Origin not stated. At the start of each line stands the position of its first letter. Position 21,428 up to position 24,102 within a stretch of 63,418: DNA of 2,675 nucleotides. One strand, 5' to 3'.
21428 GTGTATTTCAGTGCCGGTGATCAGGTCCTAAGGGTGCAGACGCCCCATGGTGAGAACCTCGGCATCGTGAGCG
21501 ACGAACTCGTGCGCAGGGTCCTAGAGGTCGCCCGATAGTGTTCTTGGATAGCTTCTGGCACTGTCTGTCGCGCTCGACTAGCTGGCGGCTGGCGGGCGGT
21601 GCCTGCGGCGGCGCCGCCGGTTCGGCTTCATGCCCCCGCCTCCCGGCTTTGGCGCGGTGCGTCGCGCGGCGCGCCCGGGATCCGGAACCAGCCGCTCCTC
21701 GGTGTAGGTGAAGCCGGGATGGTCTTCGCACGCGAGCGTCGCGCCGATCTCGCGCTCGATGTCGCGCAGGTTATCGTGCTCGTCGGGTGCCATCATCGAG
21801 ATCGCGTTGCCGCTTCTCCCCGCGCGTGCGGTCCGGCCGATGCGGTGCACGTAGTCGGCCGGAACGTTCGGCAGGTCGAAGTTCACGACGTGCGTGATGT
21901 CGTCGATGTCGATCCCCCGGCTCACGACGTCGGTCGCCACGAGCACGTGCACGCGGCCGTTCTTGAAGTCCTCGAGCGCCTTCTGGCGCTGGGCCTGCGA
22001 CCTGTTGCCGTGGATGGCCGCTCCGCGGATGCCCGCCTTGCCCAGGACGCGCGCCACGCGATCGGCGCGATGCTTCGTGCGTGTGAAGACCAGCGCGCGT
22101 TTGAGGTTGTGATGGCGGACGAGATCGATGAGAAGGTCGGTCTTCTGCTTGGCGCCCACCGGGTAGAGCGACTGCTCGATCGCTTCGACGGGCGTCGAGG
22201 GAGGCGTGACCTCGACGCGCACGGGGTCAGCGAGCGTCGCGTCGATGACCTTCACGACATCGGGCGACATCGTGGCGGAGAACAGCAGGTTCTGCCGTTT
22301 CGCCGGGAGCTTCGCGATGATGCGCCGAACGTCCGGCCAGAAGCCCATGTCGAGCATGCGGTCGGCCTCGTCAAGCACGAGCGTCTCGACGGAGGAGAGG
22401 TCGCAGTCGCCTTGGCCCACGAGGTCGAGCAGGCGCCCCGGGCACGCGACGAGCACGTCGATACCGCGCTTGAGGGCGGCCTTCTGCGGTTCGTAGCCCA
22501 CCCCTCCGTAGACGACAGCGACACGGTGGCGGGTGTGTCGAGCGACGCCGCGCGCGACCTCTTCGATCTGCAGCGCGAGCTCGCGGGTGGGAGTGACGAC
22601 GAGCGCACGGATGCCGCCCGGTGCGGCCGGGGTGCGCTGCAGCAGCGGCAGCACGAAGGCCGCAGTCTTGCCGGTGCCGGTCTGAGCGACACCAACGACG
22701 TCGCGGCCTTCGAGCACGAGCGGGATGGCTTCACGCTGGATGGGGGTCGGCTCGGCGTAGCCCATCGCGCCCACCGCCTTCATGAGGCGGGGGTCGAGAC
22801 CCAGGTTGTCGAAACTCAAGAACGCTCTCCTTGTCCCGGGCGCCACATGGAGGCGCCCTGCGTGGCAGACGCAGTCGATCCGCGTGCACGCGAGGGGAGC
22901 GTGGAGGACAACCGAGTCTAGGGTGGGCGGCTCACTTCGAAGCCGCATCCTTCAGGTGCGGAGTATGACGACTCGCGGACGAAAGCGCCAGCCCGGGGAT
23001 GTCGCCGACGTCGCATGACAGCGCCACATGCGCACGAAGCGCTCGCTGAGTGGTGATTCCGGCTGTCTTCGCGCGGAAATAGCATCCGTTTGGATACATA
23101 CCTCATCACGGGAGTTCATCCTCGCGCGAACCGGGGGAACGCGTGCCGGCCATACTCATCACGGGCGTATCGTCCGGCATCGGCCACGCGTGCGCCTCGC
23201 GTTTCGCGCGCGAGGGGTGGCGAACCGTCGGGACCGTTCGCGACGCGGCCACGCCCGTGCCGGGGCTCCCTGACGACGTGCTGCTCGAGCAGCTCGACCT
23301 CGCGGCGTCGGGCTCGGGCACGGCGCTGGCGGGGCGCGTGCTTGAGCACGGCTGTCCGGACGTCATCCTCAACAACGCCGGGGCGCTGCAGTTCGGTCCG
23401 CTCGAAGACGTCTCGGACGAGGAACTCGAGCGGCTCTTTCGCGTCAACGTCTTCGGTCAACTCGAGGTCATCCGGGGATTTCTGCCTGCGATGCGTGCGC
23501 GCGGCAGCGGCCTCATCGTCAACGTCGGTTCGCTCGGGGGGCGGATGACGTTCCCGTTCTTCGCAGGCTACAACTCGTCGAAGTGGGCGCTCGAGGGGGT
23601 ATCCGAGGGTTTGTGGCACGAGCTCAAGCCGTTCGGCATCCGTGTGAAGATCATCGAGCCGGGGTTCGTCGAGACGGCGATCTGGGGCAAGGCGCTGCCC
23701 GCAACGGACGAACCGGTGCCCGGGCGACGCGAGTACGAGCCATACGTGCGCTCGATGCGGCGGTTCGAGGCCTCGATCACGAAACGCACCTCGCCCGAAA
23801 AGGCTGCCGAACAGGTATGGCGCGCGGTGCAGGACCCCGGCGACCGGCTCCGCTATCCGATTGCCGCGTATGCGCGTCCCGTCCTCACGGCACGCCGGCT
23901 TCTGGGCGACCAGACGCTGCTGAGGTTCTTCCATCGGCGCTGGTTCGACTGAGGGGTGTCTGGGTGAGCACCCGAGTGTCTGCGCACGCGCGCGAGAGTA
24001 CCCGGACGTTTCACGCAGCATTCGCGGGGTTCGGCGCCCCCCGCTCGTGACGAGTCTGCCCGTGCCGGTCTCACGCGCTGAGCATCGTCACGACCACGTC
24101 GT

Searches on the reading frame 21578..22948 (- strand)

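Call 39: search_protein_families(library=pfam, proteins=[window:21578-22948:-], max_evalue=0.0001)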
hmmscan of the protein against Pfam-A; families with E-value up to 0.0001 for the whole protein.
window:21578-22948:- (456 aa): 2 families
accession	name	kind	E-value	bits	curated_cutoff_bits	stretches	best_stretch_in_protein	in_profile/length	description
PF00270.35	DEAD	-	5.4e-50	169.8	26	1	68-231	1-164/167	DEAD/DEAH box helicase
PF00271.37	Helicase_C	-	1.1e-33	116.2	23.5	1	269-377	2-110/110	Helicase conserved C-terminal domain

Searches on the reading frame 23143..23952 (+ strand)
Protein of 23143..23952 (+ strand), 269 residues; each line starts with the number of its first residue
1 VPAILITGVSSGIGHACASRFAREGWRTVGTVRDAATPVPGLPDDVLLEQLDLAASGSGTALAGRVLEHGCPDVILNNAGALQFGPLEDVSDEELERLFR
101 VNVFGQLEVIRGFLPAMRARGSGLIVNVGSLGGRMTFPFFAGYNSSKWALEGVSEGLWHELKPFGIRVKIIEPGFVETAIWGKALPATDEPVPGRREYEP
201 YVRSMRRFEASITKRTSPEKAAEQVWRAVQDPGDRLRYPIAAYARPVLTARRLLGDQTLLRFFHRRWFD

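Call 39: search_protein_families(library=pfam, proteins=[window:23143-23952:+], max_evalue=0.0001)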
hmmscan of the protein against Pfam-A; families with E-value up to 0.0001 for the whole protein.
window:23143-23952:+ (269 aa): 4 families
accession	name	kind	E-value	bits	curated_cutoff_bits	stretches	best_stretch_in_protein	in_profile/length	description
PF00106.31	adh_short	-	2.2e-39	135.4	26.6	1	3-183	2-189/195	short chain dehydrogenase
PF13561.12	adh_short_C2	-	1e-27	97.7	27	1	8-186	1-185/236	Enoyl-(Acyl carrier protein) reductase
PF23441.1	SDR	-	6.1e-05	23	27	0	75-185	95-203/258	SDR-like rossmann domain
PF01370.27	Epimerase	-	9.6e-05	22.3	20.9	0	4-111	1-100/240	NAD dependent epimerase/dehydratase family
